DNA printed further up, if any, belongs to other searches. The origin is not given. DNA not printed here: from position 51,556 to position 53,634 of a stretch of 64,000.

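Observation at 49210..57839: Compact biosynthetic operon: NRPS (formyltransferase-like, C-like, A, T, R domains), YcaO, omega-aminotransferase, Rieske oxygenase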

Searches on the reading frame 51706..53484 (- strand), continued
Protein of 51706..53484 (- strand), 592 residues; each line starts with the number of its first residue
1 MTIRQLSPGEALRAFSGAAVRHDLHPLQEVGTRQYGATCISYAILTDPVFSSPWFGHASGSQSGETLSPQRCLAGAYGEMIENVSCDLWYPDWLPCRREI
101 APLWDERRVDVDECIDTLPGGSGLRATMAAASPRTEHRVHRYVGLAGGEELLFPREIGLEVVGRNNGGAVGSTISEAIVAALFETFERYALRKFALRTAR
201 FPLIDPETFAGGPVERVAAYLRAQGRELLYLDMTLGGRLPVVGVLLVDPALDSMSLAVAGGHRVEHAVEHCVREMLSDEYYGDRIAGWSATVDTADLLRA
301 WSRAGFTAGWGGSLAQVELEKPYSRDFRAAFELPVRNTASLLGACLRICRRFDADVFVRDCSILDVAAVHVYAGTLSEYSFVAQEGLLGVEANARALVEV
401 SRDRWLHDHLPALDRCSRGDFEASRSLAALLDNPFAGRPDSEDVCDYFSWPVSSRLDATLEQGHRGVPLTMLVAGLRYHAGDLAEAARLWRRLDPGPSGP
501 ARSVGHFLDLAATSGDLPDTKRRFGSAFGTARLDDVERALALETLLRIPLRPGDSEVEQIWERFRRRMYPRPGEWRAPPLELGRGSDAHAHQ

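Call 55: search_protein_families(library=ncbifam, proteins=[L007:14326-15414:+, L007:15431-16330:+, L001:4922-6037:+, L001:6020-6913:-, L006:4308-5213:-, L006:1597-3015:-, L008:9907-11319:-, L008:11553-12620:+, L002:2169-4172:-, L006:14393-14902:+], max_evalue=0.00001)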
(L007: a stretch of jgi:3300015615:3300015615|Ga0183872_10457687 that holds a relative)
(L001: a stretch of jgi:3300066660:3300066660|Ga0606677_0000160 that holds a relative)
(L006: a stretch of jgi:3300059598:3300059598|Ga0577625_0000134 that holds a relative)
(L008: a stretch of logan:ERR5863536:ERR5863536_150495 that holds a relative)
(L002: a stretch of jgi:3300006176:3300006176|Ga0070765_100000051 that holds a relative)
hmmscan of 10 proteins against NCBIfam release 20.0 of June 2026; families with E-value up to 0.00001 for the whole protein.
L007:14326-15414:+ (362 aa): 2 families
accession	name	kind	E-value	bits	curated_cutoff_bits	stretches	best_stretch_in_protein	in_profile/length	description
TIGR03380.1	agmatine_aguA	equivalog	2.5e-81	273.4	381.8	1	12-354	6-356/357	agmatine deiminase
NF010070.0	PRK13551.1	subfamily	2.9e-81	273.1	483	1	12-355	11-363/365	agmatine deiminase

L007:15431-16330:+ (299 aa): 11 families
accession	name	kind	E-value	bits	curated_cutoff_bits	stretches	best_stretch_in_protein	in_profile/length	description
TIGR03381.1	agmatine_aguB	equivalog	3.5e-134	446.5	410.25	1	12-292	1-278/279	N-carbamoylputrescine amidase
NF040852.1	nitrile_Arch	equivalog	7.3e-35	120.4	500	1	26-290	16-260/262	nitrilase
NF010588.0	PRK13981.1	equivalog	8.4e-23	80.6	479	1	12-294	7-273/546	NAD+ synthase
NF033621.1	de_GSH_amidase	exception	2.4e-16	59.9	355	1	14-286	2-254/260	deaminated glutathione amidase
TIGR04048.1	nitrile_sll0784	equivalog_domain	1.9e-13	50.1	502.6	1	11-177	2-173/301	Nit6803 family nitrilase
NF009803.0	PRK13287.1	equivalog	8.9e-13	47.7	406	1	76-281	82-271/333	formamidase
TIGR00546.1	lnt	equivalog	2.2e-09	37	132.9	0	138-223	301-383/395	apolipoprotein N-acyltransferase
NF009802.0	PRK13286.1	equivalog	1.3e-08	34.3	427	1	101-279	111-270/345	aliphatic amidase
NF007757.0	PRK10438.1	equivalog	6.6e-08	32.1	249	1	73-285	57-250/256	amidohydrolase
NF002730.0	PRK02628.1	equivalog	9.5e-08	30.6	473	0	13-143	16-141/677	NAD(+) synthase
NF043013.1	DeGluthAmidYersProt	equivalog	5.4e-06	25.7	500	1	12-227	4-217/278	deaminated glutathione amidase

L001:4922-6037:+ (371 aa): 2 families
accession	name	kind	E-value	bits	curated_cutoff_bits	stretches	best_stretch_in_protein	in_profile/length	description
TIGR03380.1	agmatine_aguA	equivalog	4.2e-166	552.3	381.8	1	7-362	1-356/357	agmatine deiminase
NF010070.0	PRK13551.1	subfamily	8.2e-164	544.7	483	1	3-363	2-363/365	agmatine deiminase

L001:6020-6913:- (297 aa): 11 families
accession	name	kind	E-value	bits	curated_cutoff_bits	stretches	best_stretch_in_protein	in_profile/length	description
TIGR03381.1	agmatine_aguB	equivalog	2.4e-91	306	410.25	1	6-291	2-279/279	N-carbamoylputrescine amidase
NF040852.1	nitrile_Arch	equivalog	2.8e-30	105.4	500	1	18-287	15-259/262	nitrilase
NF033621.1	de_GSH_amidase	exception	3.3e-23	82.4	355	1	9-286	4-256/260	deaminated glutathione amidase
NF010588.0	PRK13981.1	equivalog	1.3e-16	60.1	479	1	17-256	18-234/546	NAD+ synthase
NF009803.0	PRK13287.1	equivalog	1.8e-13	50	406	1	4-279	13-271/333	formamidase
NF043013.1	DeGluthAmidYersProt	equivalog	4.6e-13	48.9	500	1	67-285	62-270/278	deaminated glutathione amidase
TIGR04048.1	nitrile_sll0784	equivalog_domain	8.8e-13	47.9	502.6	1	20-219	19-212/301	Nit6803 family nitrilase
TIGR00546.1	lnt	equivalog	2e-11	43.7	132.9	1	6-206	161-371/395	apolipoprotein N-acyltransferase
NF007757.0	PRK10438.1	equivalog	2.9e-08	33.3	249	1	15-276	15-243/256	amidohydrolase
NF009802.0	PRK13286.1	equivalog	4.2e-08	32.5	427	1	58-274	71-267/345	aliphatic amidase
NF002730.0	PRK02628.1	equivalog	9.9e-08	30.6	473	1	17-278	26-289/677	NAD(+) synthase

L006:4308-5213:- (301 aa): 5 families
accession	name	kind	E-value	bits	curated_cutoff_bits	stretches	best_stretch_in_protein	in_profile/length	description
NF002564.0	PRK02190.1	subfamily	6.6e-98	327.7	302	1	25-295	31-300/307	agmatinase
TIGR01230.1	agmatinase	equivalog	5e-66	223.1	174.3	1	29-294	15-274/275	agmatinase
TIGR01227.1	hutG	equivalog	3.7e-34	118.3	229.15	1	30-293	38-306/307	formimidoylglutamase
TIGR01229.1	rocF_arginase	equivalog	8.9e-25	87.6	227.6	1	96-282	76-282/300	arginase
NF010347.0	PRK13775.1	equivalog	1.5e-10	40.9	381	1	68-293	90-323/331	formimidoylglutamase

L006:1597-3015:- (472 aa): 0 families

L008:9907-11319:- (470 aa): 0 families

L008:11553-12620:+ (355 aa): 2 families
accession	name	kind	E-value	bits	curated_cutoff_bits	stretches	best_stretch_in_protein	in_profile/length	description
TIGR03380.1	agmatine_aguA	equivalog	6.6e-161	535.2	381.8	1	1-347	10-356/357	agmatine deiminase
NF010070.0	PRK13551.1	subfamily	4.4e-159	529.1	483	1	1-348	15-363/365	agmatine deiminase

L002:2169-4172:- (667 aa): 2 families
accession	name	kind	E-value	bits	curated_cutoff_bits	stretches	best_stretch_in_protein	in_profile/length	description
NF053556.1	prodigi_MAP_PigB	equivalog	3.1e-12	45.7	850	1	110-198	149-227/659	prodigiosin MAP biosynthesis oxidoreductase PigB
NF008841.0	PRK11883.1-1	equivalog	3.1e-06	26.4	517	1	117-163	5-51/453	protoporphyrinogen oxidase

L006:14393-14902:+ (169 aa): 0 families
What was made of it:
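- Agmatinase above cut-off in L006 (call 55).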

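Call 61: predict_structure(alignment_id=A1)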
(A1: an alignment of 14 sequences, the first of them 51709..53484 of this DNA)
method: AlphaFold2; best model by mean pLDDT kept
length: 592 residues; sequences in the alignment: 14
mean_pLDDT: 50.8   pTM: 0.35
mean pLDDT of the five models: 50.8, 50.6, 50.0, 49.8, 42.7
residues with pLDDT >= 90: 45; 70-90: 93; 50-70: 120; < 50: 334
segments of 3 or more residues with pLDDT < 50: 1-104, 121-124, 144-147, 155-200, 235-240, 252-254, 258-261, 276-327, 333-343, 348-404, 434-436, 560-562, 567-573, 575-592
pLDDT, mean of each block of 10 residues (from residue 1): 33 44 43 33 37 23 29 29 25 31 56 71 53 62 53 45 24 29 33 34 72 74 76 48 59 49 57 46 29 34 24 30 44 45 48 36 30 27 25 32 53 86 80 60 65 52 73 92 92 66 89 90 92 90 80 53 43 39 33 30
secondary structure, 60 per line:
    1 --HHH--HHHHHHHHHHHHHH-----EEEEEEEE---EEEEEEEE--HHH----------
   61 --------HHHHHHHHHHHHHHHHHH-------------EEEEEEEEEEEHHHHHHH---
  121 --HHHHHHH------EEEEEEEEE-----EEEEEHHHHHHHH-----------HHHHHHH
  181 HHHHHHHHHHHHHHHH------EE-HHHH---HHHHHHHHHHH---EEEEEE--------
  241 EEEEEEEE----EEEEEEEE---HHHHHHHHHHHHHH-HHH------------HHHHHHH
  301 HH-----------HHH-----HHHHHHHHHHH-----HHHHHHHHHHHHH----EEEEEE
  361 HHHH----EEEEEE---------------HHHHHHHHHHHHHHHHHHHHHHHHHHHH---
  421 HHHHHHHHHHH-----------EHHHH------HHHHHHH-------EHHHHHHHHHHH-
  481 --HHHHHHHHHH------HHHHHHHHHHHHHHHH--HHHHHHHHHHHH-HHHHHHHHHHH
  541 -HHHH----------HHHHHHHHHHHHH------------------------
elements in order: H8-21 E27-34 E38-45 H69-86 E100-110 H111-117 H123-129 E136-144 E150-154 H155-162 H174-196 H206-209 H213-223 E227-232 E241-248 E253-260 H264-277 H294-302 H322-332 H338-350 E355-360 H361-364 E369-374 H390-417 H421-431 H444-447 H454-460 H469-479 H483-492 H499-514 H517-528 H530-540 H542-545 H556-568
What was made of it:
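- Checked: The YcaO tail is helical (AF2 helices 390-568, pLDDT 80-92 over 410-555, call 61).
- Tried and rejected: The YcaO model had mean pLDDT 50.8 (call 61).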

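Call 63: fold_search(model_id=the predicted structure, library=pdb)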
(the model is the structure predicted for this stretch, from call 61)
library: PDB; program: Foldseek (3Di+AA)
matches with E <= 10: 604; with E <= 0.001: 21
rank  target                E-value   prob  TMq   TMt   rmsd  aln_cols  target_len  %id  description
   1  4q85_B                4.0e-09  1.00  0.22  0.22  19.2       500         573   19  YcaO with Non-hydrolyzable ATP (AMPCPP) Bound (released 2014-08-13)
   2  4q85_E                4.2e-09  1.00  0.21  0.22  19.6       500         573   19  YcaO with Non-hydrolyzable ATP (AMPCPP) Bound (released 2014-08-13)
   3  4q85_C                5.8e-09  1.00  0.21  0.22  20.2       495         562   18  YcaO with Non-hydrolyzable ATP (AMPCPP) Bound (released 2014-08-13)
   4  4q85_H                9.3e-09  1.00  0.22  0.22  19.7       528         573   18  YcaO with Non-hydrolyzable ATP (AMPCPP) Bound (released 2014-08-13)
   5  4q86_F                9.8e-09  1.00  0.24  0.24  19.8       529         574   18  YcaO with AMP Bound (released 2014-08-13)
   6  4q85_A                9.8e-09  1.00  0.22  0.23  20.1       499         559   18  YcaO with Non-hydrolyzable ATP (AMPCPP) Bound (released 2014-08-13)
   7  4q85_G                1.1e-08  1.00  0.22  0.23  20.2       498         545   18  YcaO with Non-hydrolyzable ATP (AMPCPP) Bound (released 2014-08-13)
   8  4q86_A                1.3e-08  1.00  0.21  0.22  20.3       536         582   17  YcaO with AMP Bound (released 2014-08-13)
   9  4q85_D                1.7e-08  1.00  0.21  0.22  19.2       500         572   19  YcaO with Non-hydrolyzable ATP (AMPCPP) Bound (released 2014-08-13)
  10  4q84_B                1.7e-08  1.00  0.21  0.21  19.1       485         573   18  Apo YcaO (released 2014-08-13)
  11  4q86_C                1.8e-08  1.00  0.21  0.21  18.4       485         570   18  YcaO with AMP Bound (released 2014-08-13)
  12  4q86_G                2.3e-08  1.00  0.21  0.21  20.5       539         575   17  YcaO with AMP Bound (released 2014-08-13)
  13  4q86_B                3.3e-08  1.00  0.22  0.22  20.4       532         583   17  YcaO with AMP Bound (released 2014-08-13)
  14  4q85_F                3.4e-08  1.00  0.22  0.23  20.1       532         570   18  YcaO with Non-hydrolyzable ATP (AMPCPP) Bound (released 2014-08-13)
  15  4q84_A                4.7e-08  1.00  0.21  0.21  19.2       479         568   18  Apo YcaO (released 2014-08-13)
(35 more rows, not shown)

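Call 64: search_protein_representatives(alignment_id=A1)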
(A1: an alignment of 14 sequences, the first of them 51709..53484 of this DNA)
Query: 14 sequences, 586 profile positions. Proteins with E-value up to 0.001 (for the whole library): 1429; up to 1e-10: 528; up to 1e-30: 5. The best 150 are listed.
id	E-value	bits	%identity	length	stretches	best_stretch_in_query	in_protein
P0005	0.0e+00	1125.0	-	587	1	1-585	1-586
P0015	2.4e-215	733.1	-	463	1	128-584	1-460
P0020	1.8e-117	409.8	-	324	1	243-575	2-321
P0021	2.8e-55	204.5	-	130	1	1-130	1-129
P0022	8.3e-43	163.3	-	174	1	216-359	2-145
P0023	2.5e-25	105.6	-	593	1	61-401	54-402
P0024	2.0e-23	99.3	-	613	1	160-381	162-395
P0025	4.3e-23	98.2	-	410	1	4-383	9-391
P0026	6.9e-23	97.5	-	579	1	67-394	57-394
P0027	1.0e-22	97.0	-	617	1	61-379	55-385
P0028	1.1e-22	96.8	-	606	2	166-383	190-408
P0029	2.1e-22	95.9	-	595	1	66-380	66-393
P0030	3.1e-22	95.4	-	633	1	163-378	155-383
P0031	5.0e-22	94.7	-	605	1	10-380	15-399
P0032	7.4e-22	94.1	-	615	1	6-380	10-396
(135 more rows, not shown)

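Call 70: list_cluster_members(proteins=[P0001, P0018, P0003])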
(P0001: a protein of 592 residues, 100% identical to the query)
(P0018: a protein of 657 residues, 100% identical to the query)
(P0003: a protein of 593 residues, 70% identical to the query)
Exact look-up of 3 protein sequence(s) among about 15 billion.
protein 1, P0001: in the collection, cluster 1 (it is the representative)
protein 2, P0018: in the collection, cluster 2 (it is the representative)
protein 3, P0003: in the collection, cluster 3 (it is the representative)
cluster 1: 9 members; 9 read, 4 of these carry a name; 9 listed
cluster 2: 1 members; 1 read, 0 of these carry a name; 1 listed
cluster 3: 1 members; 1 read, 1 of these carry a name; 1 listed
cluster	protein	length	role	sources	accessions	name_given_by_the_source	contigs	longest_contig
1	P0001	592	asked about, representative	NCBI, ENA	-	-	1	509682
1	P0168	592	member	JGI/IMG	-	hypothetical protein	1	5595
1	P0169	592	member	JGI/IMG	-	ribosomal protein S12 methylthiotransferase accessory factor YcaO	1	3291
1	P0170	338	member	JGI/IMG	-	ribosomal protein S12 methylthiotransferase accessory factor YcaO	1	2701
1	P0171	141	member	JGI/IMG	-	hypothetical protein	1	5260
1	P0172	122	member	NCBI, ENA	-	-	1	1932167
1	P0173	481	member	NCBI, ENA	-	-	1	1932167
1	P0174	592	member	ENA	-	-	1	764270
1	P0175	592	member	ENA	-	-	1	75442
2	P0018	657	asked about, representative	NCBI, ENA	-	-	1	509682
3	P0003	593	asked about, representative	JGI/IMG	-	hypothetical protein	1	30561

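Call 71: find_encoding_contigs(protein=P0168, flank=10000, max_places=3)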
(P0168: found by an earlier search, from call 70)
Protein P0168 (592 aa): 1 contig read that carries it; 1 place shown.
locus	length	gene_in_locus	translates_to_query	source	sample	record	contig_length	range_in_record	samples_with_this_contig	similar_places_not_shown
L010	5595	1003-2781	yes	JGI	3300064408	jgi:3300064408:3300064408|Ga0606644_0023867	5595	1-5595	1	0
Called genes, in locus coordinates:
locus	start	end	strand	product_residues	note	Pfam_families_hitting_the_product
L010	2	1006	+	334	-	?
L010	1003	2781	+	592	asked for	PF02624:YcaO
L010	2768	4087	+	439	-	PF00202:Aminotran_3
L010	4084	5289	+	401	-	PF00355:Rieske, PF00848:Ring_hydroxyl_A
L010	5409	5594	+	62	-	?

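Call 72: find_encoding_contigs(protein=P0174, flank=10000, max_places=3)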
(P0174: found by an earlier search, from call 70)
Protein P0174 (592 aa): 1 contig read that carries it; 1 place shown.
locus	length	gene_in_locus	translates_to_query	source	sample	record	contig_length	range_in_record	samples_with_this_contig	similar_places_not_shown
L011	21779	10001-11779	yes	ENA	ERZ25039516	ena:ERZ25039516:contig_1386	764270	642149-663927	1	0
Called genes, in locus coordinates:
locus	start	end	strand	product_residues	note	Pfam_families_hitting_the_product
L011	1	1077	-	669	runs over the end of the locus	PF13620:CarboxypepD_reg (weak), PF17210:SdrD_B, PF00089:Trypsin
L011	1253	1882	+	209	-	PF00702:Hydrolase, PF12710:HAD (weak), PF13419:HAD_2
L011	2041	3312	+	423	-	PF01551:Peptidase_M23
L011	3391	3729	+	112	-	PF03551:PadR, PF13601:HTH_34 (weak)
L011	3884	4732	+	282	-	PF00561:Abhydrolase_1, PF12146:Hydrolase_4 (weak), PF12697:Abhydrolase_6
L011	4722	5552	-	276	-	PF00892:EamA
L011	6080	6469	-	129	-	-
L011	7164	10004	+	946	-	PF00501:AMP-binding, PF13193:AMP-binding_C (weak), PF00550:PP-binding, PF01370:Epimerase, PF07993:NAD_binding_4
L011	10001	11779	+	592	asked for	PF02624:YcaO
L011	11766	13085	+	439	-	PF00202:Aminotran_3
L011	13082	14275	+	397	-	PF00355:Rieske, PF00848:Ring_hydroxyl_A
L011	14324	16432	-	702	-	PF01627:Hpt (weak), PF02518:HATPase_c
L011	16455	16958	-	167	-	PF13690:CheX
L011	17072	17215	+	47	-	-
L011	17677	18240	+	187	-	PF00300:His_Phos_1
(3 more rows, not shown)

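Call 81: find_encoding_contigs(protein=P0010, flank=10000, max_places=2)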
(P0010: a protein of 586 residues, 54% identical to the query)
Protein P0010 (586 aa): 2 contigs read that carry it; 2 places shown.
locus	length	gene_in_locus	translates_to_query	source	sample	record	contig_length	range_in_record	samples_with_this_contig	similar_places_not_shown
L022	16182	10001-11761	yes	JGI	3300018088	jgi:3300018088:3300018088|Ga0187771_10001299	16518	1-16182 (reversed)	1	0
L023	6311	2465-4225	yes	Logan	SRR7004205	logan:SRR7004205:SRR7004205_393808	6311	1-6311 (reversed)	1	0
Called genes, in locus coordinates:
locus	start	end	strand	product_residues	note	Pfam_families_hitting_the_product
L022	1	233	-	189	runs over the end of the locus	?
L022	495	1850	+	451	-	PF13520:AA_permease_2, PF00324:AA_permease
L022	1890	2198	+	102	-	-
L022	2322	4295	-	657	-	PF01266:DAO (weak), PF13450:NAD_binding_8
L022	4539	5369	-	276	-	PF00892:EamA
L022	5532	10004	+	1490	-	PF00551:Formyl_trans_N (weak), PF00668:Condensation, PF00501:AMP-binding, PF00550:PP-binding, PF01073:3Beta_HSD, PF01370:Epimerase, PF07993:NAD_binding_4, PF16363:GDP_Man_Dehyd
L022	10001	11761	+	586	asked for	PF02624:YcaO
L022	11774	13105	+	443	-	PF00202:Aminotran_3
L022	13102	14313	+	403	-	PF00355:Rieske, PF00848:Ring_hydroxyl_A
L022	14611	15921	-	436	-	PF00589:Phage_integrase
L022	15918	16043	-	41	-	-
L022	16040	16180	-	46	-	?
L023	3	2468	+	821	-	?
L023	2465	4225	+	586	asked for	PF02624:YcaO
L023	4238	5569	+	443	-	PF00202:Aminotran_3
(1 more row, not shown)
